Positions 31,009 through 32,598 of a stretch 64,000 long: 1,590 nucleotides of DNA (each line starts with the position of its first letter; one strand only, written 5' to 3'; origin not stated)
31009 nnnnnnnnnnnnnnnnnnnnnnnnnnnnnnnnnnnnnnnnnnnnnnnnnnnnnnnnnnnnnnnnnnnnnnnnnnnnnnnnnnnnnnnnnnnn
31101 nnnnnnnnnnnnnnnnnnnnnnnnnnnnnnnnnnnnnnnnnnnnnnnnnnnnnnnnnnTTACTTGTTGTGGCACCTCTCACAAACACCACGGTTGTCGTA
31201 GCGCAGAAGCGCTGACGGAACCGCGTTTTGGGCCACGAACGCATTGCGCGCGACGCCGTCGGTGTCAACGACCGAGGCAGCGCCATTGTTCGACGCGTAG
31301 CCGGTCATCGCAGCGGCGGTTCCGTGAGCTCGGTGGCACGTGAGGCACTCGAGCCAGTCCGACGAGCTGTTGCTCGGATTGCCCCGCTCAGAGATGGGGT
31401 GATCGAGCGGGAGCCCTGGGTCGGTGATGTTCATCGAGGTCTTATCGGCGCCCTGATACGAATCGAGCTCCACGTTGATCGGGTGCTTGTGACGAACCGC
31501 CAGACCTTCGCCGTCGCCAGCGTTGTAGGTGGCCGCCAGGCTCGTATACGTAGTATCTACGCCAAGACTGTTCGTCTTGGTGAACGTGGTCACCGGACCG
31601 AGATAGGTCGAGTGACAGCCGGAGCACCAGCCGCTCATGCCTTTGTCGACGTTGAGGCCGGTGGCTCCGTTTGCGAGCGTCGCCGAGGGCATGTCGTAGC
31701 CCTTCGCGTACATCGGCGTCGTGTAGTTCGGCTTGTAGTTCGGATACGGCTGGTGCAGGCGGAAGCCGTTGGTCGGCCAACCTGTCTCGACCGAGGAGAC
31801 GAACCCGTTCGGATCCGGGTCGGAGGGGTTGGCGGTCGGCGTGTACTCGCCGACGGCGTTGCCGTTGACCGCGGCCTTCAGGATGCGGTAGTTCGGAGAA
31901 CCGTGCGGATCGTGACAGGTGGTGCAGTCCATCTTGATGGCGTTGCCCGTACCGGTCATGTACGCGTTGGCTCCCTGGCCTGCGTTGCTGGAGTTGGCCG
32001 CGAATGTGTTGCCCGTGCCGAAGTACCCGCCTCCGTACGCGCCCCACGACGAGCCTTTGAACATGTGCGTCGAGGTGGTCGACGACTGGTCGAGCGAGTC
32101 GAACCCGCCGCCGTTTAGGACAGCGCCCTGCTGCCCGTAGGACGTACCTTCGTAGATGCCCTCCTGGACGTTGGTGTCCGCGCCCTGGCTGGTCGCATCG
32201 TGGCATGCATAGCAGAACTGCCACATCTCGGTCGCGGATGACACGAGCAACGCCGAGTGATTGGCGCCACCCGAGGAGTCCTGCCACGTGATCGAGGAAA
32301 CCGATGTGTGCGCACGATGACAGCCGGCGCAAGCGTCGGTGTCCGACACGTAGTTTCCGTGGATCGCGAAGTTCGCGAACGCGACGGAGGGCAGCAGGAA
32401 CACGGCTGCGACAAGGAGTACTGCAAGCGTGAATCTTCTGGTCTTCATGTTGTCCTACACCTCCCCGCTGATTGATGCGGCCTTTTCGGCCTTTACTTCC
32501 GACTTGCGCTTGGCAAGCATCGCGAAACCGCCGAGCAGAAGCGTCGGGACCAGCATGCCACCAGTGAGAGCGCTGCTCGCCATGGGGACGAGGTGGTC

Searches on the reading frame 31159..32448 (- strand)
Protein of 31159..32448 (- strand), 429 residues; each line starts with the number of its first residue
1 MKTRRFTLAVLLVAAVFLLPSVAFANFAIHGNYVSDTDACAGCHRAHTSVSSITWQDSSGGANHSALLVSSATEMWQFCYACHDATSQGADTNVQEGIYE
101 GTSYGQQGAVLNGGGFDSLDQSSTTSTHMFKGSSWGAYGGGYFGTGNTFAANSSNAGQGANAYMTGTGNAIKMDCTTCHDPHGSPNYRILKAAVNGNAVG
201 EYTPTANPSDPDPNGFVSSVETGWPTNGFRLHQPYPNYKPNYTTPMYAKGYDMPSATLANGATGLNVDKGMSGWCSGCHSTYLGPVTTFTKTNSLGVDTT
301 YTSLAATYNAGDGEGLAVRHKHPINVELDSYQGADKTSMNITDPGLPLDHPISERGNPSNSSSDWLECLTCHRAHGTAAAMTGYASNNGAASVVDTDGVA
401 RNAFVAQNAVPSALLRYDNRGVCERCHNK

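Call 11: search_protein_families(library=pfam, proteins=[window:31159-32448:-])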
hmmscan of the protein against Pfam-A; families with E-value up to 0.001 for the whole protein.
window:31159-32448:- (429 aa): 5 families
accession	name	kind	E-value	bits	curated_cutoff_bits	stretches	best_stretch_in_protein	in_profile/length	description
PF09699.15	Paired_CXXCH_1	-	4.3e-16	58.8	20.6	1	173-195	7-29/41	Doubled CXXCH motif (Paired_CXXCH_1)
PF14522.11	Cytochrome_C7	-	3.4e-06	27.2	24.8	0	31-88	6-53/67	Cytochrome c7 and related cytochrome c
PF22113.1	Mtrc-MtrF_II-IV_dom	-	6e-06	26.3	30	1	32-100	76-145/176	Outer membrane cytochrome MtrC/MtrF-like, domains II/IV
PF14537.11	Cytochrom_c3_2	-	8.6e-06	26.6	25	0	355-380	47-72/79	Cytochrome c3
PF00034.26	Cytochrom_C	-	1.9e-05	26.3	21.3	0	172-202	9-27/90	Cytochrome c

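Call 12: search_protein_families(library=ncbifam, proteins=[window:31159-32448:-])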
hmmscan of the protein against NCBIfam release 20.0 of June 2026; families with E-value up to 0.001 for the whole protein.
window:31159-32448:- (429 aa): 3 families
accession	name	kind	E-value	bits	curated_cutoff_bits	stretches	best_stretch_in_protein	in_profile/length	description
TIGR01905.1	paired_CXXCH_1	subfamily_domain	2.2e-16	59.5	25.2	1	173-193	7-27/41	doubled CXXCH domain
NF041028.1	decahem_GSU2203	exception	7.5e-06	25.4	325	0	172-186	222-236/317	GSU2203 family decaheme c-type cytochrome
TIGR03508.1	decahem_SO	subfamily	1.1e-05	25.1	192.2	1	170-195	187-212/258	DmsE family decaheme c-type cytochrome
